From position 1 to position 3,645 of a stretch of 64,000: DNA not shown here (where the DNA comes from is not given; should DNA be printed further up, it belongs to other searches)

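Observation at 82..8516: Same architecture encoded once as a fused 1137-aa gene and once as two adjacent genes (584 + 739 aa)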

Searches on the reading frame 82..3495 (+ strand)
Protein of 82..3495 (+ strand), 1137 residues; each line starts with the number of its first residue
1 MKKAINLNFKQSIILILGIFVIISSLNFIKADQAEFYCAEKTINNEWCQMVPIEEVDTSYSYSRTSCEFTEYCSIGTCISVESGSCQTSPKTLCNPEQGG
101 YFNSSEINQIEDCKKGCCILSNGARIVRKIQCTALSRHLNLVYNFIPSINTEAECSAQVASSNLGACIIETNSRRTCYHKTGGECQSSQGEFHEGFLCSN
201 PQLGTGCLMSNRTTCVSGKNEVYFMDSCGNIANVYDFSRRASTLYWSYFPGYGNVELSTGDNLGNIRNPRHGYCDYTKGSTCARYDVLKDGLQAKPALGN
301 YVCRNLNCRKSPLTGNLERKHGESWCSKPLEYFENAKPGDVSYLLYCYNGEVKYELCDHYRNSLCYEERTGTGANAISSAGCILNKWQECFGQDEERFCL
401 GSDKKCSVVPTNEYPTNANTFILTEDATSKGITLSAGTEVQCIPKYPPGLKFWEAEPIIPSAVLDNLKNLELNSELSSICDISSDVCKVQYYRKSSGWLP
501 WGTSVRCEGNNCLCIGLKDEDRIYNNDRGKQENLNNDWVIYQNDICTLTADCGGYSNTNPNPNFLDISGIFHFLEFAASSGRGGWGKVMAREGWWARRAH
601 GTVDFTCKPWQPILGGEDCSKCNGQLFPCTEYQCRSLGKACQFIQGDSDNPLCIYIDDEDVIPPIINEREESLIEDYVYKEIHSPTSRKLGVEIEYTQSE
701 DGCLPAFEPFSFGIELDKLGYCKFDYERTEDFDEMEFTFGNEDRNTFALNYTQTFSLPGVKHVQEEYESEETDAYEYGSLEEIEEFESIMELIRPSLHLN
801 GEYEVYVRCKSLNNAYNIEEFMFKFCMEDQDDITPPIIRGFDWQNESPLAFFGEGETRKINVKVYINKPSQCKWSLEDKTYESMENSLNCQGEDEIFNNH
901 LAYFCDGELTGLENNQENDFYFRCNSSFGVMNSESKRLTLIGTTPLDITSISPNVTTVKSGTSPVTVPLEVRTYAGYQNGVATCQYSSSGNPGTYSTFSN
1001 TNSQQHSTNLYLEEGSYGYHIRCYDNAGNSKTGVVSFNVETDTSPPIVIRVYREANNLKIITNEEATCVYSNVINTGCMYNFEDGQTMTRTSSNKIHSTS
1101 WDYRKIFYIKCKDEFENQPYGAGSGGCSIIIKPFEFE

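Call 7: search_protein_families(library=pfam, proteins=[window:82-3492:+], max_evalue=0.1)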
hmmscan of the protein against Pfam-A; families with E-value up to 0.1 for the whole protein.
window:82-3492:+ (1137 aa): 1 family
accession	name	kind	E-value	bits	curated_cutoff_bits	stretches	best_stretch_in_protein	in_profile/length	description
PF19077.6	Big_13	-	0.0036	18.2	27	1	987-1041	46-102/102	Bacterial Ig-like domain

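Call 10: find_homologous_proteins(query=window:82-3492:+, max_evalue=0.001)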
Query window:82-3492:+ (1137 aa): 127 proteins with E <= 0.001 among 4625 candidates; the best 120 are listed.
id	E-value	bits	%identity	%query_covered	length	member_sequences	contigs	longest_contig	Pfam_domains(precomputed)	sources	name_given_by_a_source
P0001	0.0e+0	2704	100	100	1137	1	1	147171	-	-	-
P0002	7.3e-154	532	35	48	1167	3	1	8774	PF19077.7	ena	-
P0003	6.4e-134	466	36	47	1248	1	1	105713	PF19077.7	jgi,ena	-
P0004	3.6e-131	457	34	45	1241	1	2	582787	PF15418.13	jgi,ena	-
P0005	2.2e-124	435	32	45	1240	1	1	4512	-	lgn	-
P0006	2.9e-123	431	33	47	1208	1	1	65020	-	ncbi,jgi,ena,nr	ncbi:MAG: hypothetical protein KKF68_00080 [Nanoarchaeota archaeon]|nr:hypothetical protein [Nanoarc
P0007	7.0e-121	423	32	47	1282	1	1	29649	-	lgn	-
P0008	9.7e-121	423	34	45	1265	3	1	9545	-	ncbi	-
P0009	3.0e-118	414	30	47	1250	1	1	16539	-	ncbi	-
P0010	1.3e-117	412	30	46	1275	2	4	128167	-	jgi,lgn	jgi:hypothetical protein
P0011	2.3e-116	408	30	47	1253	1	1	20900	-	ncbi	-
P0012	1.2e-114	402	33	45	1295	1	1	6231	-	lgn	-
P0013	4.7e-113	397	32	49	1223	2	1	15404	-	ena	-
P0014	5.3e-113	397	32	48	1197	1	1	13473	-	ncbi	-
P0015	9.3e-113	396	31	46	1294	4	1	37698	-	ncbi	-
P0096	8.8e-57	211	32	39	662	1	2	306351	-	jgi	jgi:hypothetical protein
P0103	4.4e-50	189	28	48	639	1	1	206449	-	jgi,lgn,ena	-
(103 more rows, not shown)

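Call 19: find_encoding_contigs(protein=window:82-3495:+, flank=10000, max_places=3)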
Protein window:82-3495:+ (1137 aa): no gene with exactly this product is on record in the collection.

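Call 20: find_encoding_contigs(protein=P0096, flank=8000, max_places=2)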
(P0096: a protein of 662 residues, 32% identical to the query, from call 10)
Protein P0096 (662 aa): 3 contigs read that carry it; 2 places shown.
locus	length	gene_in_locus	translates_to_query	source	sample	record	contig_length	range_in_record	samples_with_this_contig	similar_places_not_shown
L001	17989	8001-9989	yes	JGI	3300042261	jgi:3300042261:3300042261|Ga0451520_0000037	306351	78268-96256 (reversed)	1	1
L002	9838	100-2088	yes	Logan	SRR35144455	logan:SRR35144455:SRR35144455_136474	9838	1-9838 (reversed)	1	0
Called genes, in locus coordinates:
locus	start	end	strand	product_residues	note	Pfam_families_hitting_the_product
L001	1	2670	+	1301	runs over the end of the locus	-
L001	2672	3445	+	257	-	-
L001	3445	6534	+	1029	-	-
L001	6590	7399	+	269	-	-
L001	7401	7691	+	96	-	PF01909:NTP_transf_2, PF18765:Polbeta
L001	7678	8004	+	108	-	PF01934:HepT-like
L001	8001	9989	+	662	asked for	-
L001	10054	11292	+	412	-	-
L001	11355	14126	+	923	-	PF19077:Big_13 (faint)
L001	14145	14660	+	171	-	-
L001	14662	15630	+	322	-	-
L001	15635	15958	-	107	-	PF01866:Diphthamide_syn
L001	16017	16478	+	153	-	-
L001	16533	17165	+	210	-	PF00293:NUDIX (weak)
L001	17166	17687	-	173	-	PF10050:DUF2284 (faint)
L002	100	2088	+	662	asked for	-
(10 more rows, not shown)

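Call 21: find_encoding_contigs(protein=P0103, flank=8000, max_places=2)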
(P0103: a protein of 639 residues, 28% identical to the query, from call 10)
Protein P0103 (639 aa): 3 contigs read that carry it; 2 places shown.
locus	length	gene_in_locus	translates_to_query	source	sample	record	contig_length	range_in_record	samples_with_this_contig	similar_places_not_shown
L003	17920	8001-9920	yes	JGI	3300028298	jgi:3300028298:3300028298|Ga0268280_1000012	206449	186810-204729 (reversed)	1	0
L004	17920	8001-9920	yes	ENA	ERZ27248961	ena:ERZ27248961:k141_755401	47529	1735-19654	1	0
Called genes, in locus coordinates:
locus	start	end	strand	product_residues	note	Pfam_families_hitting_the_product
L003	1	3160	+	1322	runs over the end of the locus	-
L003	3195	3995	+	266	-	-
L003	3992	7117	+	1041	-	-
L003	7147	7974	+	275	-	-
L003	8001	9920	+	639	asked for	-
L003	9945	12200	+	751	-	PF19077:Big_13 (faint)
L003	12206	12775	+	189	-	-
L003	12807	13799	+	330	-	-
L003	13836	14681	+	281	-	PF00142:Fer4_NifH (faint), PF06564:CBP_BcsQ, PF10609:ParA, PF13614:AAA_31, PF01656:CbiA, PF13500:AAA_26 (weak)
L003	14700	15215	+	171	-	-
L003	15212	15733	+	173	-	-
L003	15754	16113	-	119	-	PF25212:HVO_A0114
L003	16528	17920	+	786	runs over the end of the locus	PF05124:S_layer_C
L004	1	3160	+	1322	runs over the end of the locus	-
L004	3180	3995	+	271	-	-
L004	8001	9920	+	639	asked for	-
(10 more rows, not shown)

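Call 24: find_related_loci(query=A1, collection=genome_contigs, flank=10000)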
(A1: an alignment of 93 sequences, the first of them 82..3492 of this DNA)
Query A1 (1137 aa) in genome_contigs; peptide patterns used: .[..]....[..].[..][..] (x = any residue, [..] = any of these).
600 stretches matched a pattern (row limit reached: there are more); 599 encode a relative of the query (tblastn E <= 1e-3); the best 80 are kept; 80 distinct loci.
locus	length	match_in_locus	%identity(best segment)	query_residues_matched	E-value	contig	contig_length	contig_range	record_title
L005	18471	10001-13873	48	6-1136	1e-155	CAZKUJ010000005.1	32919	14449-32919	MAG TPA_asm: Candidatus Woesearchaeota archaeon isolate SRP178699_co1_465 genome assembly, contig: NODE_1374_length_3291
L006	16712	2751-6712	45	6-1135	2e-134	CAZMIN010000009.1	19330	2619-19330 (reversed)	MAG TPA_asm: Candidatus Woesearchaeota archaeon isolate binchicken_co85_65 genome assembly, contig: NODE_1594_length_193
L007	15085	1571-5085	46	6-1135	6e-128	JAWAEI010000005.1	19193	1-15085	MAG: Candidatus Pacearchaeota archaeon isolate QQ_201901_bins_15 QQ_201901_bins_15_scaffold_5, whole genome shotgun sequ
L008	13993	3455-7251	46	11-1136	5e-154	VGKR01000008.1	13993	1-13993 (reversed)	MAG: Candidatus Pacearchaeota archaeon isolate M_DeepCast_400m_m2_303 M_DeepCast_400m_m2_303_Ga0194112_10007671, whole g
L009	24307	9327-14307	39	1-1135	7e-118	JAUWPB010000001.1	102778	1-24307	MAG: Nanoarchaeota archaeon isolate CSMAG_2465 CSMAG_2465_k141_497572_length_102778_cov_44.9906, whole genome shotgun se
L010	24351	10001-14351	39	13-1135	9e-117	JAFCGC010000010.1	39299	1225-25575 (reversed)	Candidatus Pacearchaeota archaeon isolate Meg22_46_Bin_244 Meg22_46_Bin_244_scaffold_2896, whole genome shotgun sequence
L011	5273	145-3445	38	192-1133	2e-117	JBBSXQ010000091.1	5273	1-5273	MAG: Nanoarchaeota archaeon isolate H51-bin157_1 H51_bin157_1_000000000091, whole genome shotgun sequence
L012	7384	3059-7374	30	68-1117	5e-116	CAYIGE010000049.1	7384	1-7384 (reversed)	MAG TPA_asm: Candidatus Woesearchaeota archaeon isolate ERP119705_co1_995 genome assembly, contig: NODE_15716_length_738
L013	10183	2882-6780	41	37-1134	2e-114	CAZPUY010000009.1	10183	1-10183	MAG TPA_asm: Candidatus Woesearchaeota archaeon isolate SRP185410_co2_286 genome assembly, contig: NODE_8615_length_1018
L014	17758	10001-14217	42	13-1133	2e-114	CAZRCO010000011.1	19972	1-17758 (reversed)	MAG TPA_asm: Candidatus Woesearchaeota archaeon isolate binchicken_co34_553 genome assembly, contig: NODE_4288_length_19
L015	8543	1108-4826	39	1-1136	4e-114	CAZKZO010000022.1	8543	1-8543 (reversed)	MAG TPA_asm: Candidatus Woesearchaeota archaeon isolate binchicken_co17_241 genome assembly, contig: NODE_16819_length_8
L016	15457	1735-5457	39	13-1135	6e-113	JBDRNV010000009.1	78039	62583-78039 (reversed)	MAG: Nanoarchaeota archaeon isolate MEGAHIT-group-1.916 k141_7266135, whole genome shotgun sequence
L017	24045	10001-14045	39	2-1134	4e-113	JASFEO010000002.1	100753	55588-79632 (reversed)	MAG: Candidatus Pacearchaeota archaeon isolate D0606M12metaG_Bin_371 D0606M12metaG_FD_scaffold_4_c1, whole genome shotgu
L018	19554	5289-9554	39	5-1136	6e-113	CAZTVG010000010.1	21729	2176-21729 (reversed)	MAG TPA_asm: Candidatus Woesearchaeota archaeon isolate binchicken_co202_56 genome assembly, contig: NODE_392_length_217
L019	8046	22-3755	39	37-1135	2e-112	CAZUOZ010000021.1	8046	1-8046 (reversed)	MAG TPA_asm: Candidatus Woesearchaeota archaeon isolate SRP192927_co10_255 genome assembly, contig: NODE_7907_length_804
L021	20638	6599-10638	39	2-1137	3e-110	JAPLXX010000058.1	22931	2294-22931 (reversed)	MAG: Candidatus Pacearchaeota archaeon isolate LacPavin_0920_SED2_MAG_35_12 LacPavin_0920_SED2_scaffold_391582, whole ge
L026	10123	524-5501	27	2-1137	1e-107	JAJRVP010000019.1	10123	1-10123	MAG: archaeon isolate Dive96_bin10.467 k141_4645579, whole genome shotgun sequence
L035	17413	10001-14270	37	36-1137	5e-102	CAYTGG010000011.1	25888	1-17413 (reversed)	MAG TPA_asm: Candidatus Woesearchaeota archaeon isolate SRP067234_co1_356 genome assembly, contig: k99_187158, whole gen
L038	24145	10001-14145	47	1-1136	2e-157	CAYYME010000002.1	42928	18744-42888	MAG TPA_asm: Candidatus Woesearchaeota archaeon isolate binchicken_co228_478 genome assembly, contig: NODE_987_length_42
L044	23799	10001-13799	35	2-1137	5e-99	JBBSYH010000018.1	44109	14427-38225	MAG: Nanoarchaeota archaeon isolate H51-bin114_1 H51_bin114_1_000000000018, whole genome shotgun sequence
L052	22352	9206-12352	27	1-1137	3e-102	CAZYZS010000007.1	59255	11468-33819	MAG TPA_asm: Candidatus Woesearchaeota archaeon isolate binchicken_co234_229 genome assembly, contig: NODE_137_length_59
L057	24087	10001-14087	37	2-1137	8e-96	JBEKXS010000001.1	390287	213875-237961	MAG: Candidatus Pacearchaeota archaeon isolate SPRUCE 657 SPRUCE_657_1, whole genome shotgun sequence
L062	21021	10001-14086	36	2-1137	2e-106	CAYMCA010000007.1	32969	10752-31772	MAG TPA_asm: Candidatus Woesearchaeota archaeon isolate binchicken_co38_1125 genome assembly, contig: NODE_2768_length_3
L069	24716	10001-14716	43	4-1135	7e-133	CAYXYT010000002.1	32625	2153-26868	MAG TPA_asm: Candidatus Woesearchaeota archaeon isolate SRP167671_co1_37 genome assembly, contig: NODE_1504_length_32625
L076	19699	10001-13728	34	9-1137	2e-90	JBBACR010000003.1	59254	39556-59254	MAG: Candidatus Pacearchaeota archaeon isolate SO_2017_LW1_53 NODE_253_length_59254_cov_6.792886_LW64-88_2017, whole gen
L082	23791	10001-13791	34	7-1137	2e-89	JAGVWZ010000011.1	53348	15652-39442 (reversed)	Candidatus Pacearchaeota archaeon isolate RIFOXYB1_FULL_29_20 rifoxyb1_full_scaffold_196, whole genome shotgun sequence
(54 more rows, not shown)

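Call 27: predict_structure(alignment_id=A1)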
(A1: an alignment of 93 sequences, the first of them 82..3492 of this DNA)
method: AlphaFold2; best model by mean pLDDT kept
length: 1137 residues; sequences in the alignment: 93
mean_pLDDT: 84.2   pTM: 0.62
mean pLDDT of the five models: 84.2, 83.2, 82.7, 82.5, 81.5
residues with pLDDT >= 90: 638; 70-90: 309; 50-70: 119; < 50: 71
segments of 3 or more residues with pLDDT < 50: 1-6, 22-34, 528-532, 557-595
pLDDT, mean of each block of 10 residues (from residue 1): 45 55 39 68 94 93 90 94 92 86 94 94 91 91 92 84 90 88 89 94 93 90 94 92 80 52 74 90 92 94 94 86 93 91 94 93 94 90 93 83 80 65 65 76 93 67 60 78 88 66 70 72 52 67 91 65 42 34 35 57 86 89 93 93 88 89 95 94 87 96 91 95 93 92 76 89 79 79 77 63 94 92 93 86 93 87 91 96 96 61 90 94 91 92 97 94 91 95 97 92 95 96 96 97 93 95 96 90 95 93 95 91 74 76
secondary structure, 60 per line:
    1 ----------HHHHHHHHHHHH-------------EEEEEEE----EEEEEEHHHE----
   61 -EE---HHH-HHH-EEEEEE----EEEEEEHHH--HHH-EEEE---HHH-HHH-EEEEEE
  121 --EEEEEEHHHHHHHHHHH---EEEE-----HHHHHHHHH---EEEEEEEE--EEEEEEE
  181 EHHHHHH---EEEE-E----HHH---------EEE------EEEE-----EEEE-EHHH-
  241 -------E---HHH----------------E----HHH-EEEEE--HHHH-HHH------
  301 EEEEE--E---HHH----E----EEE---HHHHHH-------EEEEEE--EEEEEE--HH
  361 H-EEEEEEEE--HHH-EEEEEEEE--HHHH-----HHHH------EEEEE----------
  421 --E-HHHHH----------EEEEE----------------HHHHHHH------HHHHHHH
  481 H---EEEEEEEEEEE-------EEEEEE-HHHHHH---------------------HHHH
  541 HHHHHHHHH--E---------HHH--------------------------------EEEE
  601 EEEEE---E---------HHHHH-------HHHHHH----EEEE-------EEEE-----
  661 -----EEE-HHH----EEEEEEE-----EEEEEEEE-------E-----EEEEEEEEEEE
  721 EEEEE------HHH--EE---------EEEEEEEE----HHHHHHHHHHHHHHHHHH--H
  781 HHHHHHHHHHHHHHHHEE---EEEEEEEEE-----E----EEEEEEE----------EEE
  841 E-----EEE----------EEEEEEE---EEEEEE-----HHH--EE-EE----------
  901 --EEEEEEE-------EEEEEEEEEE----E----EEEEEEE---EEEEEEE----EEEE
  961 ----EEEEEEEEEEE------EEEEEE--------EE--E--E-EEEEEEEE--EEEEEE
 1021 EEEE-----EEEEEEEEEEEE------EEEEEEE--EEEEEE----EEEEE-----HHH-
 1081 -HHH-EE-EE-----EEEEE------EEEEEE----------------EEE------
elements in order (helices of 4 or more, strands of 3 or more residues): H11-22 E36-42 E47-52 E75-80 E85-90 E100-103 E115-120 E123-128 H129-139 E143-146 H152-160 E164-171 E174-181 H182-187 E191-194 E213-215 E222-225 E231-234 E280-284 H287-290 E301-305 E324-326 H330-335 E343-348 E351-356 E363-370 E377-384 H387-390 H396-399 E406-410 H425-429 E440-444 H461-467 H474-481 E485-495 E503-508 H510-515 H537-549 E597-605 H619-623 H631-636 E641-644 E652-655 E666-668 E677-683 E689-696 E710-725 E748-755 H760-777 H780-796 E802-810 E821-827 E838-841 E847-849 E860-866 E870-875 E903-909 E917-926 E936-942 E946-952 E957-960 E965-975 E982-987 E1005-1012 E1015-1024 E1030-1041 E1048-1054 E1057-1062 E1067-1071 E1096-1100 E1107-1112 E1129-1131
